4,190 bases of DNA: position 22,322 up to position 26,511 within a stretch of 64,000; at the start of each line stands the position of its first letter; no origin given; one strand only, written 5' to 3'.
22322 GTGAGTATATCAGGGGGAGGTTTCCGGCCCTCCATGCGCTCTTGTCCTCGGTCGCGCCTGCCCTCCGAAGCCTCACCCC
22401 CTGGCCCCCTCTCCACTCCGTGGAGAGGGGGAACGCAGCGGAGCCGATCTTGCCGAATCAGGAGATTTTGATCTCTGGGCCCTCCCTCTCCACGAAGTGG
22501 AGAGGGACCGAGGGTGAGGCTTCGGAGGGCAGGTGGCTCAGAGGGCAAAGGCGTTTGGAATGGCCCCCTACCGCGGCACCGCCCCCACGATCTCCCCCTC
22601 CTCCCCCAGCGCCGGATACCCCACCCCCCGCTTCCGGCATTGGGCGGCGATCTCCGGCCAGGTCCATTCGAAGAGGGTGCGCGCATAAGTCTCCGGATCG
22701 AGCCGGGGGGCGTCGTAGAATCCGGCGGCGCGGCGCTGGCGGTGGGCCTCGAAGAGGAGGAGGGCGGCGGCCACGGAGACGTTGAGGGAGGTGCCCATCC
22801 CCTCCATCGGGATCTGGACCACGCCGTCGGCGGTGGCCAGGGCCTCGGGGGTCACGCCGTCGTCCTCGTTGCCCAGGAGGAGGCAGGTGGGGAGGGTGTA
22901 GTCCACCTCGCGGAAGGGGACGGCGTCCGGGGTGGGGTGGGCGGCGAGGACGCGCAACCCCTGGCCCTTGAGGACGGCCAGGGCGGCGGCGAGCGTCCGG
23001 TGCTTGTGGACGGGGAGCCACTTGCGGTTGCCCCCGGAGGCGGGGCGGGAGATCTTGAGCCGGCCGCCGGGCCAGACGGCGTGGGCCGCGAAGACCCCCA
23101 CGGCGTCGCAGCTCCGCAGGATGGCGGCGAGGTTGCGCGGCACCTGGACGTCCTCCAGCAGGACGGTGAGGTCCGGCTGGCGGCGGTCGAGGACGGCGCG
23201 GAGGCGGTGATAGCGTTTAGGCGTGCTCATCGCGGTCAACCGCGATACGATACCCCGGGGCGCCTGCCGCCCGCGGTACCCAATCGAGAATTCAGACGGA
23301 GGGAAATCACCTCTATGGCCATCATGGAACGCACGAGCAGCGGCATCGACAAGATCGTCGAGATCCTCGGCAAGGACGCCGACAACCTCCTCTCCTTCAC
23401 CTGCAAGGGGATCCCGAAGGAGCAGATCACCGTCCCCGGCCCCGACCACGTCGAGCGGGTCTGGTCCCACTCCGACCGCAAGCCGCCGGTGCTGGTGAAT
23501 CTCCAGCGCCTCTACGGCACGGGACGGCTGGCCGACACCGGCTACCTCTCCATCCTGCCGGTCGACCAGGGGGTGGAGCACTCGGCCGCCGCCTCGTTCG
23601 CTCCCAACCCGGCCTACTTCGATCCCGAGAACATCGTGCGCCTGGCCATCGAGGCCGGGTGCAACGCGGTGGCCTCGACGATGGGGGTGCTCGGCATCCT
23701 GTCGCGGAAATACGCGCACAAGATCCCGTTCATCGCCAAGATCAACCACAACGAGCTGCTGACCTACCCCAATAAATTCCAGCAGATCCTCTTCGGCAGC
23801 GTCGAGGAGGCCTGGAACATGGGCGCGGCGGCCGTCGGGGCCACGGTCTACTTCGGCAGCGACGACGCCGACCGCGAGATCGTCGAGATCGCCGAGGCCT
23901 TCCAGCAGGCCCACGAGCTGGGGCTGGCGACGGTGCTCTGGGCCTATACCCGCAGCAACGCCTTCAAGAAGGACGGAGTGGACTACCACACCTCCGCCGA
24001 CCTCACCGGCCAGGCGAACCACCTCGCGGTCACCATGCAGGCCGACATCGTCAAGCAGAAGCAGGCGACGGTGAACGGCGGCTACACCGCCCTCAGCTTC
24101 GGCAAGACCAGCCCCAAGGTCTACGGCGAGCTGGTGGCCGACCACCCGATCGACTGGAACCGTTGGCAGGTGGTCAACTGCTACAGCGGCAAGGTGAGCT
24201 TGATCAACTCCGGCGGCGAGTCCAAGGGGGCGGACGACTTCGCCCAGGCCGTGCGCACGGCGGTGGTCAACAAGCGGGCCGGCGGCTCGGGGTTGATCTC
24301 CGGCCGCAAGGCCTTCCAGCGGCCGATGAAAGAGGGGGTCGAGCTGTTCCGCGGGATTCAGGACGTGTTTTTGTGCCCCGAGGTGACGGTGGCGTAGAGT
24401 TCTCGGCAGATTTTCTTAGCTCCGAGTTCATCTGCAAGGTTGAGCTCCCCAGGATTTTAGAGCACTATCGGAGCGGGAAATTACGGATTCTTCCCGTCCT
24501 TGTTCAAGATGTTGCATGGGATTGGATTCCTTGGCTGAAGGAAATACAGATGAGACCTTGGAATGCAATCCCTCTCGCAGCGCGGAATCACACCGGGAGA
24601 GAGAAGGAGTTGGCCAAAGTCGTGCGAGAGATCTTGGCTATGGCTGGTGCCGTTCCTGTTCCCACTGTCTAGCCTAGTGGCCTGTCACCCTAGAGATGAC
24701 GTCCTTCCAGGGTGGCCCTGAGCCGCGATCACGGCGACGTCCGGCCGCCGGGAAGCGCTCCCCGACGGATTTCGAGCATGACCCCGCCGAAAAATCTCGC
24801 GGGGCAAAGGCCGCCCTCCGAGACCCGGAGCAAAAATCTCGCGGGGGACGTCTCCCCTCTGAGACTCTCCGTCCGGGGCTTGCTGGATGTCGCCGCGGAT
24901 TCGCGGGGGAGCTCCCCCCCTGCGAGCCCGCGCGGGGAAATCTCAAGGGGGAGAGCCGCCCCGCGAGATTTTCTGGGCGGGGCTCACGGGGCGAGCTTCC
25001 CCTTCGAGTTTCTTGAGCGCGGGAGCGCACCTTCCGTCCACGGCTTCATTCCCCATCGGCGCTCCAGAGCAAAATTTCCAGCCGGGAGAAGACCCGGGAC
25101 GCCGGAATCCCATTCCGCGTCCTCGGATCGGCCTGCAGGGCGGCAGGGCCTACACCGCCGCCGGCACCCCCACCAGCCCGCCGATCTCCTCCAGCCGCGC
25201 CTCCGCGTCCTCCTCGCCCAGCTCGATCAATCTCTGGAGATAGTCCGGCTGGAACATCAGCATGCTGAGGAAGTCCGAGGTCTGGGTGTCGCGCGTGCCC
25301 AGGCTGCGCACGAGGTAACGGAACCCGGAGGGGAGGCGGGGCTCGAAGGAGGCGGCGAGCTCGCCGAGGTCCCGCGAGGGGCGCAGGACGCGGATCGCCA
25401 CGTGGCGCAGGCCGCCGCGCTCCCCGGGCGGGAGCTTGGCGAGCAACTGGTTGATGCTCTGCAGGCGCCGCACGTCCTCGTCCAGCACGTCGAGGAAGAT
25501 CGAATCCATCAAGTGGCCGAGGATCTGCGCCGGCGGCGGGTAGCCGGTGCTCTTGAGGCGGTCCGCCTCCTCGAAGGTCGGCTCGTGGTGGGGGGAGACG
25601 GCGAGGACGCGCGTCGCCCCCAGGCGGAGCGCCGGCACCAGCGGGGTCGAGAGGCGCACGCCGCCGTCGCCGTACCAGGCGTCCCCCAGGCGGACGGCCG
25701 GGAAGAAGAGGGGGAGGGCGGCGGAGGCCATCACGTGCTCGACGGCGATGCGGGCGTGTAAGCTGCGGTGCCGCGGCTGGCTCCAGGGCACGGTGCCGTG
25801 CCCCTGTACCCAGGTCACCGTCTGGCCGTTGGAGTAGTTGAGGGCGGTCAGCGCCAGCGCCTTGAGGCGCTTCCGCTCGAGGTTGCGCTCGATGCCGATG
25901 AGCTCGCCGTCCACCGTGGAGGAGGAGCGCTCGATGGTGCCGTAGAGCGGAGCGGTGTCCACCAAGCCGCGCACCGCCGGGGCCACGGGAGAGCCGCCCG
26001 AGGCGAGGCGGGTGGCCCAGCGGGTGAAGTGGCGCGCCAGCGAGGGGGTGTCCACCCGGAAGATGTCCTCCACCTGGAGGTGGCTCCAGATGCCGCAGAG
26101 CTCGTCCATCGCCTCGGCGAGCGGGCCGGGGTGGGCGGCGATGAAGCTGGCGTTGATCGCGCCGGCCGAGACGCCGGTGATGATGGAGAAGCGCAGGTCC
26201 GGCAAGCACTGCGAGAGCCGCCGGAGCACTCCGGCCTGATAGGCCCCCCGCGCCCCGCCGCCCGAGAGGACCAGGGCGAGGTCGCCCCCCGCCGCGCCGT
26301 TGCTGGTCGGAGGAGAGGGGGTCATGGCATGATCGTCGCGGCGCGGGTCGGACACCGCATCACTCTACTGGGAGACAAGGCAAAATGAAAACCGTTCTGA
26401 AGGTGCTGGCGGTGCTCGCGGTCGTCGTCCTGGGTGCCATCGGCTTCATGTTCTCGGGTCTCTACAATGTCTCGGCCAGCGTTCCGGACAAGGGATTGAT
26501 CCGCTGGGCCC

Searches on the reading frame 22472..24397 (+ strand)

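Call 28: search_protein_families(library=pfam, max_evalue=0.001, proteins=[window:22472-24397:+])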
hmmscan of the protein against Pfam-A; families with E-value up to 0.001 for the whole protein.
window:22472-24397:+ (641 aa): 1 family
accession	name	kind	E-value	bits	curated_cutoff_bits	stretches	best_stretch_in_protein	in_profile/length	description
PF01791.15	DeoC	-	4.6e-60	203.5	23.8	1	360-617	2-229/229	DeoC/LacD family aldolase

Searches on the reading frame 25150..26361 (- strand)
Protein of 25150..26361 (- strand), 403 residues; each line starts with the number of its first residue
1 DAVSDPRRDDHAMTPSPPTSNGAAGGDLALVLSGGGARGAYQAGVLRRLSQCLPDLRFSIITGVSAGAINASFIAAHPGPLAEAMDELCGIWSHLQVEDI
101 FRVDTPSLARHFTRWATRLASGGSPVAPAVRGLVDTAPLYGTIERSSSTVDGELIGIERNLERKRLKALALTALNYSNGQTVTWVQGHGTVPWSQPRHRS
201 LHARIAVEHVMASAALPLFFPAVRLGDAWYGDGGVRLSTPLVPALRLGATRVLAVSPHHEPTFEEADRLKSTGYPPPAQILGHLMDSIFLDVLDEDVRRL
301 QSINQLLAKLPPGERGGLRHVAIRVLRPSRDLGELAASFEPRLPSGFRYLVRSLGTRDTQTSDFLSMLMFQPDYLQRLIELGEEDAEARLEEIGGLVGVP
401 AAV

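Call 87: search_protein_families(library=pfam, max_evalue=0.0001, proteins=[window:25150-26361:-])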
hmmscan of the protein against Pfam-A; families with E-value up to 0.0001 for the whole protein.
window:25150-26361:- (403 aa): 1 family
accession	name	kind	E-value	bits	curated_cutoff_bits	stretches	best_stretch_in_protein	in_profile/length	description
PF01734.28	Patatin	-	1.5e-27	97.5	27.7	1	30-244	1-190/191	Patatin-like phospholipase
